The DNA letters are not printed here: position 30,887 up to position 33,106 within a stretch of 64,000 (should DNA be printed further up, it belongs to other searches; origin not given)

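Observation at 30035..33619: Flotillin/NfeD pair adjacent to a RecA-like ATPase and a zinc ribbon, all on the minus strand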

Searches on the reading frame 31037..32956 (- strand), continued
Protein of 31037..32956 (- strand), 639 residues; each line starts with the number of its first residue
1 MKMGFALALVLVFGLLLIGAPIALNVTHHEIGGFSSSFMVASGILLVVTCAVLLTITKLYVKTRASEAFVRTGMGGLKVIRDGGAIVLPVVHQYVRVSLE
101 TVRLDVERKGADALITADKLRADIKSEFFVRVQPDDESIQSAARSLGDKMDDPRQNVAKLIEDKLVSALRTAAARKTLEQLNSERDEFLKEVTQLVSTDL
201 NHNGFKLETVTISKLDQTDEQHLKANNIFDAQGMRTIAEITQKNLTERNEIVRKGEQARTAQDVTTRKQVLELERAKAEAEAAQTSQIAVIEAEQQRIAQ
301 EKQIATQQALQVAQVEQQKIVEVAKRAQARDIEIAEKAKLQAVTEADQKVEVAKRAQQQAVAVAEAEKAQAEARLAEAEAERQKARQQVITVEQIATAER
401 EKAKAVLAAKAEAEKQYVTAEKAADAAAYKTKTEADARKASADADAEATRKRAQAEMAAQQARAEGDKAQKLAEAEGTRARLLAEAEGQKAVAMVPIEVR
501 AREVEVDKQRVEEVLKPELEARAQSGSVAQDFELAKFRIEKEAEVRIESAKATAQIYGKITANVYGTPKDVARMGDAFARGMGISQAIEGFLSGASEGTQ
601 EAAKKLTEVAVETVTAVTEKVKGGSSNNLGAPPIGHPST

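Call 46: find_encoding_contigs(protein=P0004, flank=10000, max_places=1)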
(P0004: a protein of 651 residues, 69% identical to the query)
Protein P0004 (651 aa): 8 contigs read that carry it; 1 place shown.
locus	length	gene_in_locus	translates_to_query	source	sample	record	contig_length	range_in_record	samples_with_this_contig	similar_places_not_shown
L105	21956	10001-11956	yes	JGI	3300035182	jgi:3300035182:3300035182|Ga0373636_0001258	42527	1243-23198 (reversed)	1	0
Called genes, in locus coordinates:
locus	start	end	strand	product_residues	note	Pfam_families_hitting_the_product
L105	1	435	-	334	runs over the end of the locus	-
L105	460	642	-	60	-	-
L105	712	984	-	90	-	-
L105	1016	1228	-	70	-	-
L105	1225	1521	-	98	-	-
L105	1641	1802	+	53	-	-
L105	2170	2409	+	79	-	-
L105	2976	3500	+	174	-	-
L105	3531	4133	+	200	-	-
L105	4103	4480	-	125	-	-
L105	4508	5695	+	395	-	-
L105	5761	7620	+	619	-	PF06414:Zeta_toxin (faint)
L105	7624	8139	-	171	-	-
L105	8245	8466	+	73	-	-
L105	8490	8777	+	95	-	-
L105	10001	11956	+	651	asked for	PF01145:Band_7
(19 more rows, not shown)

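Call 66: get_annotated_region(hit=H1, flank=4000)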
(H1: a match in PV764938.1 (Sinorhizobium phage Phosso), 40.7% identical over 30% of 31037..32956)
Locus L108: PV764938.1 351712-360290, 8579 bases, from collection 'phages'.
description: Sinorhizobium phage Phosso, complete genome.
organism: Sinorhizobium phage Phosso (NCBI taxid 3435197)
taxonomy: Viruses
host: Sinohrizobium meliloti NRRL L-50; source: soil; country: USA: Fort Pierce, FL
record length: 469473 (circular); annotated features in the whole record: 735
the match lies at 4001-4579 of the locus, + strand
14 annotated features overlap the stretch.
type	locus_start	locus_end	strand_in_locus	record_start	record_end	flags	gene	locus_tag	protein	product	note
CDS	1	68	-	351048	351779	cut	-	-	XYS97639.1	hypothetical protein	482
CDS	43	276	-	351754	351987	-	-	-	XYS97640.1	hypothetical protein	483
CDS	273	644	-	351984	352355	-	-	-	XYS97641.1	hypothetical protein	484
CDS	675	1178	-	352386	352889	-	-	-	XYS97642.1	hypothetical protein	485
CDS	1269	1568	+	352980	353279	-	-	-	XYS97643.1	hypothetical protein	486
CDS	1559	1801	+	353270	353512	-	-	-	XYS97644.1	hypothetical protein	487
CDS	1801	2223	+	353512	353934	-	-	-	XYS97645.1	hypothetical protein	488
CDS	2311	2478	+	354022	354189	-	-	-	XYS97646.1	hypothetical protein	489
CDS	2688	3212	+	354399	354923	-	-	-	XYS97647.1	hypothetical protein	490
CDS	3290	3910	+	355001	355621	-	-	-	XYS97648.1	hypothetical protein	491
CDS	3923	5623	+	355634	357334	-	-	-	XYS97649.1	SPFH domain-containing protein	492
CDS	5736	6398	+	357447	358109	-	-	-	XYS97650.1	hypothetical protein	493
CDS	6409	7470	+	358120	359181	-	-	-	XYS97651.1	toxic anion resistance protein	494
CDS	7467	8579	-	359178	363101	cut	-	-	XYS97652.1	hypothetical protein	495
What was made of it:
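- In Phosso, a TelA-like 'toxic anion resistance' gene lies two genes downstream (call 66).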

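Call 67: get_annotated_region(hit=H3, flank=4000)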
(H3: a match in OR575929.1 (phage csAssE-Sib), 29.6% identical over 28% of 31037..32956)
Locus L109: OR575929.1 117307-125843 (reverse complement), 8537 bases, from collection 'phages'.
description: Phage csAssE-Sib, complete genome.
organism: phage csAssE-Sib (NCBI taxid 3092639)
taxonomy: Viruses; Duplodnaviria; Heunggongvirae; Uroviricota; Caudoviricetes
host: -; source: human gut; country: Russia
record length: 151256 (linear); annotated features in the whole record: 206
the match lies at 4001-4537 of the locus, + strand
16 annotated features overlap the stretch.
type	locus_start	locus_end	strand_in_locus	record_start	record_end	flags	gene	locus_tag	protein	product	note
CDS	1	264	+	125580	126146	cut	-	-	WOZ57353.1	zinc-finger-containing domain protein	zinc-finger-containing domain protein, DNA-binding, transcription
CDS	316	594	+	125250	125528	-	-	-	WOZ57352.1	hypothetical protein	-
CDS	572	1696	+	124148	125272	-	-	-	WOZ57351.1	DnaB-like replicative helicase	DNAB-Like Replicative Helicase; ATPase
CDS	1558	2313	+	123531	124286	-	-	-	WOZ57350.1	hypothetical protein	-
CDS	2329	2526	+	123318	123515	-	-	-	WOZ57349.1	hypothetical protein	-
CDS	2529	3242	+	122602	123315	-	-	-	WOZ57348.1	hypothetical protein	-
CDS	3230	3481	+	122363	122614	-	-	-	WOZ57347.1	acyl carrier protein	-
CDS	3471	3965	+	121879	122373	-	-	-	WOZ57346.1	transmembrane protein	hypothetical protein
CDS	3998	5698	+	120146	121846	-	-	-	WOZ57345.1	flotillin family protein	-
CDS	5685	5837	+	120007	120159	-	-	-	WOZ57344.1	hypothetical protein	-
CDS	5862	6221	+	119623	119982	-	-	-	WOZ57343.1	hypothetical protein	-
CDS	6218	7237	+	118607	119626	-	-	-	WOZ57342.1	exodeoxyribonuclease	-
CDS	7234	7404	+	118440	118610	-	-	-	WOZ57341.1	hypothetical protein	-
CDS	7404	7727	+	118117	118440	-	-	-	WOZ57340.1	transmembrane domain protein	hypothetical protein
CDS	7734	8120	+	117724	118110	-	-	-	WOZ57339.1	hypothetical protein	-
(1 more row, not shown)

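Call 78: search_solved_structures(query=A1, max_evalue=0.001)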
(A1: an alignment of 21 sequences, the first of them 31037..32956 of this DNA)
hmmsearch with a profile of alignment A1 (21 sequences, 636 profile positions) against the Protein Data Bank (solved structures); distinct sequences matched with E-value up to 0.001: 2.
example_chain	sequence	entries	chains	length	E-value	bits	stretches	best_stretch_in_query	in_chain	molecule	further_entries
9bq2_B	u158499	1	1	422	8.8e-07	30.8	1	64-217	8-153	Flotillin-1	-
9l3g_A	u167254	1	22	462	1.1e-06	30.5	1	64-217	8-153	Flotillin-1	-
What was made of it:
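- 31037..32956 (-): SPFH2-type flotillin of the YqiK/FloT kind (639 aa; likely start at M3, coordinate 32950). It has a TM hairpin at 2-61, an SPFH/Band-7 domain at about 64-217, long EA-rich helices at 228-559 and a C-terminal tail. PDB profile hit to Flotillin-1 (9BQ2, 9L3G) at E about 1e-6 (call 78).
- On SPFH2 / bacterial flotillin (YqiK, FloT): The PDB profile hits Flotillin-1 at E about 1e-6 (call 78).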

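Call 82: find_encoding_contigs(protein=P0049, flank=10000, max_places=1)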
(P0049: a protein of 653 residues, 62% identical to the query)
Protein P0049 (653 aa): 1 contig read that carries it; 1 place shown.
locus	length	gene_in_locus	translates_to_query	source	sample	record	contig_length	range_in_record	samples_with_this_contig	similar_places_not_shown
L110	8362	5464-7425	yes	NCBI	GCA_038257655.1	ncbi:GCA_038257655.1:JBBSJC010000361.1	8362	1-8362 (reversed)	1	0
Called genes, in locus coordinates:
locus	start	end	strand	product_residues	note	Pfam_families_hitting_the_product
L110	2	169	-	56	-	?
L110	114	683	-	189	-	-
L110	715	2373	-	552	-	PF00702:Hydrolase, PF13246:Cation_ATPase, PF00689:Cation_ATPase_C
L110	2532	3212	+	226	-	PF00440:TetR_N, PF17929:TetR_C_34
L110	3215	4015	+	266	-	PF00106:adh_short, PF08659:KR, PF13460:NAD_binding_10 (weak), PF13561:adh_short_C2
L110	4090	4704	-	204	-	PF01323:DSBA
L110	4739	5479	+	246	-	PF21001:YqiJ_N (weak)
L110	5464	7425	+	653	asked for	PF01145:Band_7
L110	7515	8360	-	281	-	?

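Call 83: find_encoding_contigs(protein=P0035, flank=10000, max_places=1)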
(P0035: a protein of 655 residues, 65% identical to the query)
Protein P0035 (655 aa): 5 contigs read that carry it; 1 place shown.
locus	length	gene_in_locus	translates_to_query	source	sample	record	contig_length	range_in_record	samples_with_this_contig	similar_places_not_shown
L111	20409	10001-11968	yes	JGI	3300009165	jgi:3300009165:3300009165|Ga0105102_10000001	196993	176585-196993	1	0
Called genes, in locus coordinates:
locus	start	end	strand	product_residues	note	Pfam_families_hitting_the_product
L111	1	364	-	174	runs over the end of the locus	-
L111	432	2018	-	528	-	PF05731:TROVE (faint), PF25045:vWA_Ro60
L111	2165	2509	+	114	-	-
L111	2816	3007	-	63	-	-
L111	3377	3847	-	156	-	-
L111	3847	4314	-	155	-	-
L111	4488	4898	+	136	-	-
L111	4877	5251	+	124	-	-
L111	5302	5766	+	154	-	-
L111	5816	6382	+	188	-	-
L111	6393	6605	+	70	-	-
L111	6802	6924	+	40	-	-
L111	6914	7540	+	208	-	-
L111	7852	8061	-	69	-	-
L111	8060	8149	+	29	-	-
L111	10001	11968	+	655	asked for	PF01145:Band_7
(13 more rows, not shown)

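Call 90: predict_structure(alignment_id=A1)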
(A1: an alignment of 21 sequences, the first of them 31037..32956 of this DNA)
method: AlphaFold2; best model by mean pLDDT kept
length: 639 residues; sequences in the alignment: 21
mean_pLDDT: 61.3   pTM: 0.26
mean pLDDT of the five models: 61.3, 57.6, 57.4, 56.4, 55.2
residues with pLDDT >= 90: 0; 70-90: 194; 50-70: 328; < 50: 117
segments of 3 or more residues with pLDDT < 50: 61-100, 148-150, 227-233, 385-393, 491-496, 498-500, 558-565, 619-639
pLDDT, mean of each block of 10 residues (from residue 1): 72 84 74 77 82 66 41 35 32 40 56 52 56 54 51 62 73 66 70 76 63 53 49 53 66 75 77 76 72 74 72 70 71 71 66 65 66 60 42 51 69 72 71 71 69 70 67 67 59 45 55 57 60 71 65 51 49 61 51 53 60 51 35 34
secondary structure, 60 per line:
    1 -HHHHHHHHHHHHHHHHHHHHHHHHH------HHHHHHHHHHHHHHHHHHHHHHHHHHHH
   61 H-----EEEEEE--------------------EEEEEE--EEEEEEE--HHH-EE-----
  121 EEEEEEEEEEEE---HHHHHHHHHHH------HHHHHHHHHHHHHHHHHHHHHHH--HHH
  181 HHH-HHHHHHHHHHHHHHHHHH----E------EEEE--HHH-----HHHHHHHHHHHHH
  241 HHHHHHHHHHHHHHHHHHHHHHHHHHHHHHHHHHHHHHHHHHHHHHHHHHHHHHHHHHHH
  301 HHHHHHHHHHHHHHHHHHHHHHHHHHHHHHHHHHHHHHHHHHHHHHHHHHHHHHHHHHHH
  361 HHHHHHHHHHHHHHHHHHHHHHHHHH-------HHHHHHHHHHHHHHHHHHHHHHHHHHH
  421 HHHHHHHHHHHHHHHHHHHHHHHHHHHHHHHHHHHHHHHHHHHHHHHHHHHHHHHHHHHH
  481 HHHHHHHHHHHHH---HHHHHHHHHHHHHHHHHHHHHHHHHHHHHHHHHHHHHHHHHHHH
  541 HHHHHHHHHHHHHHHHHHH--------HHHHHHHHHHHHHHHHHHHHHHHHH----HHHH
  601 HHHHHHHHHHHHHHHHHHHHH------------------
elements in order: H2-26 H33-61 E67-72 E93-98 E101-107 E121-132 H136-146 H153-175 H178-183 H185-202 E214-217 H228-386 H394-493 H497-559 H568-592 H597-621
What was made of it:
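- On SPFH2 / bacterial flotillin (YqiK, FloT): AF2 predicts helices at 228-386, 394-493 and 497-559 (call 90).
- The flotillin model is of only moderate confidence (pLDDT 61, call 90).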

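Call 92: fold_search(model_id=the predicted structure, library=pdb)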
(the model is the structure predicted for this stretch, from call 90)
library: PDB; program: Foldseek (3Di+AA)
matches with E <= 10: 104; with E <= 0.001: 23
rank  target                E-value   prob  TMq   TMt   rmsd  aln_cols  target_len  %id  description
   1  1win_MODEL_1_A        8.3e-06  1.00  0.17  0.70   2.7       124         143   22  Solution Structure of the Band 7 Domain of the mouse Flotillin 2 Protein (released 2004-11-28)
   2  9l3g_A                9.3e-06  1.00  0.18  0.27  30.0       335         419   25  Structure of the flotillin complex (released 2025-12-24)
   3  9bq2_B                3.7e-05  1.00  0.18  0.27  81.5       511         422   20  Structure of the flotillin complex in a native membrane environment (released 2024-07-24)
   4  9o9z_A                4.0e-05  1.00  0.18  0.44  15.7       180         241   14  The human PHB1/2 complex (closed) (released 2025-10-22)
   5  9z7u_B                5.1e-05  1.00  0.19  0.41  17.4       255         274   16  Human Stomatin - C8 Symmetry (released 2026-02-25)
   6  9z7u_C                5.4e-05  1.00  0.18  0.40  11.9       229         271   16  Human Stomatin - C8 Symmetry (released 2026-02-25)
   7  9o9z_a                6.5e-05  1.00  0.17  0.39  21.2       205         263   13  The human PHB1/2 complex (closed) (released 2025-10-22)
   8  9l3g_a                8.2e-05  1.00  0.18  0.28  35.0       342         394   23  Structure of the flotillin complex (released 2025-12-24)
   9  9zd2_E                1.5e-04  1.00  0.17  0.51  11.0       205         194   17  C1 local refinement of aquaporin 1 bound to endogenous human stomatin (released 2026-02-25)
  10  4fvf_A                1.7e-04  1.00  0.16  0.78   2.7       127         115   18  SPFH domain of mouse stomatin (Crystal form 1) (released 2012-08-15)
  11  9oh9_A                1.8e-04  1.00  0.16  0.39  17.1       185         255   18  Human Stomatin Complex in Native Membrane Vesicles (released 2025-08-13)
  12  4fvj_B                2.0e-04  1.00  0.16  0.80   2.8       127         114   19  SPFH domain of the mouse stomatin (Crystal form 2) (released 2012-08-15)
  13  4fvj_D                2.0e-04  1.00  0.16  0.78   2.9       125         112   19  SPFH domain of the mouse stomatin (Crystal form 2) (released 2012-08-15)
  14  9oh9_B                2.4e-04  1.00  0.18  0.41  17.1       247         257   16  Human Stomatin Complex in Native Membrane Vesicles (released 2025-08-13)
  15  9bq2_A                2.6e-04  1.00  0.17  0.27  35.9       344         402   23  Structure of the flotillin complex in a native membrane environment (released 2024-07-24)
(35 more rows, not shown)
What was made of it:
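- On SPFH2 / bacterial flotillin (YqiK, FloT): Foldseek top hit is the flotillin-2 Band-7 domain, TM 0.70 (call 92).
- Checked: Foldseek top hits are the flotillin-2 Band-7 domain and the flotillin cage complexes (call 92).
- Flotillin fold: calls 78, 90, 92.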

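Call 101: find_encoding_contigs(protein=P0082, flank=10000, max_places=1)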
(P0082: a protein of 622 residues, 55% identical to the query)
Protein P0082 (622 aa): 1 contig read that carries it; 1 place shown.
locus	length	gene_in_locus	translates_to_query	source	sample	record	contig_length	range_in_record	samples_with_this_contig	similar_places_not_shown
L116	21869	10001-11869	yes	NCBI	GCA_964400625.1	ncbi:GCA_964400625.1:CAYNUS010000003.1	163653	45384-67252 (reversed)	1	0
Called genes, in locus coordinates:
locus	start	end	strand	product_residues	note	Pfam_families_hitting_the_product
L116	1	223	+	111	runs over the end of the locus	PF13083:KH_KhpA-B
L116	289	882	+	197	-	-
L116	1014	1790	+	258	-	PF12671:Amidase_6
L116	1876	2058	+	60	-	-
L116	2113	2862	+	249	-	-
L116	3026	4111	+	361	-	PF01368:DHH (weak)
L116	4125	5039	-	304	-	PF05375:Pacifastin_I (faint)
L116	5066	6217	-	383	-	PF00390:malic, PF03949:Malic_M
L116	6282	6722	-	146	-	PF01878:EVE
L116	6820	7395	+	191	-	-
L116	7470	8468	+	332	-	-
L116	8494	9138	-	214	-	PF09335:VTT_dom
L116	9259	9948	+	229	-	-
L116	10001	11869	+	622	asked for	PF01145:Band_7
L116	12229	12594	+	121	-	-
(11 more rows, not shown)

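Call 108: search_dna_similar(query=window:31037-32956:-, collection=plasmids, mode=protein, max_rows=8)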
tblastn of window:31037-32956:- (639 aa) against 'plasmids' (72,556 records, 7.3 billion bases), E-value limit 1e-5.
Records with a match: 329; places in all: 329; records where one place covers at least 80% of the query: 0.
Best place of each record, by identity: <60% 329.
By first word of the organism name: Escherichia 230; Shigella 27; Agrobacterium 5; Shinella 5; Salmonella 5; Variovorax 4; Paracoccus 4; Klebsiella 3; Thioclava 3; Streptomyces 3; and 30 more.
By predicted mobility (MOB-suite, as given by PLSDB): conjugative 263; non-mobilizable 62; mobilizable 4.
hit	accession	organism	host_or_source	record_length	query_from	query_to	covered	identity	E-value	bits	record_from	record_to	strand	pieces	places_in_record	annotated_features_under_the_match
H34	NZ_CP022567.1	Rhizobium leguminosarum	Root nodule,Pisum sativum root-nodule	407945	19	269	39%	42.6%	7e-55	210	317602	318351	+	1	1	flotillin domain-containing protein | OB-fold-containig protein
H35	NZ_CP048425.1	Rhizobium daejeonense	Cell,soil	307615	18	256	37%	43.3%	5e-55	210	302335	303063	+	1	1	flotillin domain-containing protein | OB-fold-containig protein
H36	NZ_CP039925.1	Agrobacterium tumefaciens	-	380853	18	256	37%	43.3%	2e-54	208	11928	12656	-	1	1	flotillin domain-containing protein | OB-fold-containig protein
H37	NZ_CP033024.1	Agrobacterium fabrum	Prunus sp.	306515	18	256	37%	43.3%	3e-54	208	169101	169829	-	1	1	flotillin domain-containing protein | OB-fold-containig protein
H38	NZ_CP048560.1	Agrobacterium fabrum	walnut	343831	18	256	37%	43.3%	3e-54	208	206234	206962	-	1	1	flotillin domain-containing protein | OB-fold-containig protein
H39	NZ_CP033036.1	Agrobacterium fabrum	-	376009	18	256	37%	43.3%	3e-54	208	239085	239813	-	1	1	flotillin domain-containing protein | OB-fold-containig protein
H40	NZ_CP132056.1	Agrobacterium fabrum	Salix sp.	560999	18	256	37%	43.3%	3e-54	208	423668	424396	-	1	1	flotillin domain-containing protein | OB-fold-containig protein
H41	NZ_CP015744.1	Shinella sp. HZN7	-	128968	18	256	37%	42.9%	9e-54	206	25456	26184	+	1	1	flotillin domain-containing protein | OB-fold-containig protein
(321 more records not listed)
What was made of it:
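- Closest known: Flotillin + 'OB-fold-containing protein' pairs on plasmids. Same: It is the same two-gene unit riding on a mobile element (329 plasmid records, call 108).
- They also ride on 329 plasmid records, 263 of them conjugative (call 108).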
